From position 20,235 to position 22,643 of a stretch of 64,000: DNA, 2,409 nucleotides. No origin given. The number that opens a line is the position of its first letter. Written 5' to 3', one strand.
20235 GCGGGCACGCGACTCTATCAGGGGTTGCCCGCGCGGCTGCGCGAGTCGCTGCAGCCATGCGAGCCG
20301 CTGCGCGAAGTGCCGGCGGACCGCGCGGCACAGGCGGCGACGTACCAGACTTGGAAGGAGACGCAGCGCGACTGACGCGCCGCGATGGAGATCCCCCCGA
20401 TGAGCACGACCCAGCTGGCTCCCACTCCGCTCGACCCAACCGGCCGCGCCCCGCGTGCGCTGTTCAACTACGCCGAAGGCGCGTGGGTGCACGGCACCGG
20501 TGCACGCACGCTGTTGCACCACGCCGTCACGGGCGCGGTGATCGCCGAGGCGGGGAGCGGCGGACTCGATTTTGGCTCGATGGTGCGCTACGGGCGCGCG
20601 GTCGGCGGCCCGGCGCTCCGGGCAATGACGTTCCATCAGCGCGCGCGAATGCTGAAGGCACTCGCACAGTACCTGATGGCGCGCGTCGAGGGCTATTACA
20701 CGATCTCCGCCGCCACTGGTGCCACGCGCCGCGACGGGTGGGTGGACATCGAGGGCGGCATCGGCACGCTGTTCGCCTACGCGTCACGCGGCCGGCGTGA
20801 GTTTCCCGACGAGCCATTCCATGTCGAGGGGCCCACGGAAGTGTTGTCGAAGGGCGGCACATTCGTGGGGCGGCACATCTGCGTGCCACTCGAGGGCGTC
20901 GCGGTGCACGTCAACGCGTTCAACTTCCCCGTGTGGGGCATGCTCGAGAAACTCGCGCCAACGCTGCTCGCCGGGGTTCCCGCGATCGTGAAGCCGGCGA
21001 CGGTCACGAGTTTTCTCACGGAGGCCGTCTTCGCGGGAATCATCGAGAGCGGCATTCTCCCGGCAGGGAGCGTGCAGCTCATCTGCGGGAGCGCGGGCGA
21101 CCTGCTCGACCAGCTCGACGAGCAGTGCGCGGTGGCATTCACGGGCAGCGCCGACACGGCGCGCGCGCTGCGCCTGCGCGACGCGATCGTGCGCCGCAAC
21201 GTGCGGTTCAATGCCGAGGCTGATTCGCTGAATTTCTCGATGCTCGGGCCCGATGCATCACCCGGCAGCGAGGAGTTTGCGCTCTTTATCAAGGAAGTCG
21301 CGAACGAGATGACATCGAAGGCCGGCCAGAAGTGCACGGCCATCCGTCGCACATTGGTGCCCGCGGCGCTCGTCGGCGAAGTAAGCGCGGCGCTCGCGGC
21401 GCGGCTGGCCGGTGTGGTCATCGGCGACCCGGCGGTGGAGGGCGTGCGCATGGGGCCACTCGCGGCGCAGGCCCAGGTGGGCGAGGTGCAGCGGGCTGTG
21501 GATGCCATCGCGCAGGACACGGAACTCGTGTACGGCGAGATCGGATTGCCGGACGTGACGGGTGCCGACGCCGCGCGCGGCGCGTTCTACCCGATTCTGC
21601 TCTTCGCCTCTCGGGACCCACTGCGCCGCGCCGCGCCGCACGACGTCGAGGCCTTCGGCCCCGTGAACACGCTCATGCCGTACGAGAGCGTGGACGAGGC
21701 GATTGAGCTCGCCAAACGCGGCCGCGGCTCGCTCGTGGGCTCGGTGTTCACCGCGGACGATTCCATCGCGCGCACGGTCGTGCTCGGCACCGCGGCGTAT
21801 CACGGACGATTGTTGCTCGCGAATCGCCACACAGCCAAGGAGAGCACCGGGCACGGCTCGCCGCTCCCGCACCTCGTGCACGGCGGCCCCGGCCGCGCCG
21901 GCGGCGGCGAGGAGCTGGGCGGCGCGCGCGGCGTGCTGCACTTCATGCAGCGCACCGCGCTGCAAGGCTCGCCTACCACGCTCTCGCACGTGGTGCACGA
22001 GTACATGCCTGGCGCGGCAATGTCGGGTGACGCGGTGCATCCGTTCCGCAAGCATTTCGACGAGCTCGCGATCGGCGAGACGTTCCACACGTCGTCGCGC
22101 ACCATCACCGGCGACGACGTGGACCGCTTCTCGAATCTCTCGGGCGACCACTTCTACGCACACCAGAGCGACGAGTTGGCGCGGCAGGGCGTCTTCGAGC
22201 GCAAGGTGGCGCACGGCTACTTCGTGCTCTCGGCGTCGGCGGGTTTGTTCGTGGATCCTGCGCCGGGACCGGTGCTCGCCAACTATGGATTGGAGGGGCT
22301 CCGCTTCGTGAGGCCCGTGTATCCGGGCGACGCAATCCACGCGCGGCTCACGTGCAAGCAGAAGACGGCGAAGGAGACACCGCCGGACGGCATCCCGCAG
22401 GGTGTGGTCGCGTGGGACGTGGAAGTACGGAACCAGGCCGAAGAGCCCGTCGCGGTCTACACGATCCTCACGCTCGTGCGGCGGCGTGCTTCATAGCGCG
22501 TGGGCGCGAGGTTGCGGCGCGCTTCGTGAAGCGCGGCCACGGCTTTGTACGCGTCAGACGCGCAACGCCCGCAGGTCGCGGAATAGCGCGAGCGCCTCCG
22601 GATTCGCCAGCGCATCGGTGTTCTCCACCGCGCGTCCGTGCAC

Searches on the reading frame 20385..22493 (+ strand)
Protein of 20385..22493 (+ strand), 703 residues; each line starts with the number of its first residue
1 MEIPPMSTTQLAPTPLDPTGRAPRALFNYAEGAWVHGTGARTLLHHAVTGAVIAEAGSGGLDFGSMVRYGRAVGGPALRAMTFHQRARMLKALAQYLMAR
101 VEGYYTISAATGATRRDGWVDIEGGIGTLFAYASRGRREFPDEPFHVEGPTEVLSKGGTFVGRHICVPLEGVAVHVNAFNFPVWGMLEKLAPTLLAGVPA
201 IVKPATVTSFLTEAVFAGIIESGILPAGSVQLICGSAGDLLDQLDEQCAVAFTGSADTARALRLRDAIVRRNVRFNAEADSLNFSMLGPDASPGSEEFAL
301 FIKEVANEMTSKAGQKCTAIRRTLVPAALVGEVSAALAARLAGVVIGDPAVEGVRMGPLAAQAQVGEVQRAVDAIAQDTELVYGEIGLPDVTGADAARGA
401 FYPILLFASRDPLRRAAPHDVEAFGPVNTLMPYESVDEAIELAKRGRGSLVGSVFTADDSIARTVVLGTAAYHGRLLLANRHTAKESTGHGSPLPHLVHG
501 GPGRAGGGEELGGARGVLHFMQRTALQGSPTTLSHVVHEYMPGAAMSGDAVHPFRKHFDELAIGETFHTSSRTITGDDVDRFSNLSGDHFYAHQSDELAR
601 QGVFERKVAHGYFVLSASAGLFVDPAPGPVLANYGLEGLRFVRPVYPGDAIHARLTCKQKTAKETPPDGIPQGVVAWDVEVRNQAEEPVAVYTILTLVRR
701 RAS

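Call 10: search_protein_families(library=pfam, proteins=[window:20385-22493:+])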
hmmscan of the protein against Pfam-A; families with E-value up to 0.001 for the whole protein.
window:20385-22493:+ (703 aa): 2 families
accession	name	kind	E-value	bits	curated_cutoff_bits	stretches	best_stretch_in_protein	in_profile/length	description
PF00171.27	Aldedh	-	4.4e-49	167.7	23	1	74-466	41-412/461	Aldehyde dehydrogenase family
PF01575.25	MaoC_dehydratas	-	1.7e-24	86.2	27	1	562-665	5-109/123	MaoC like domain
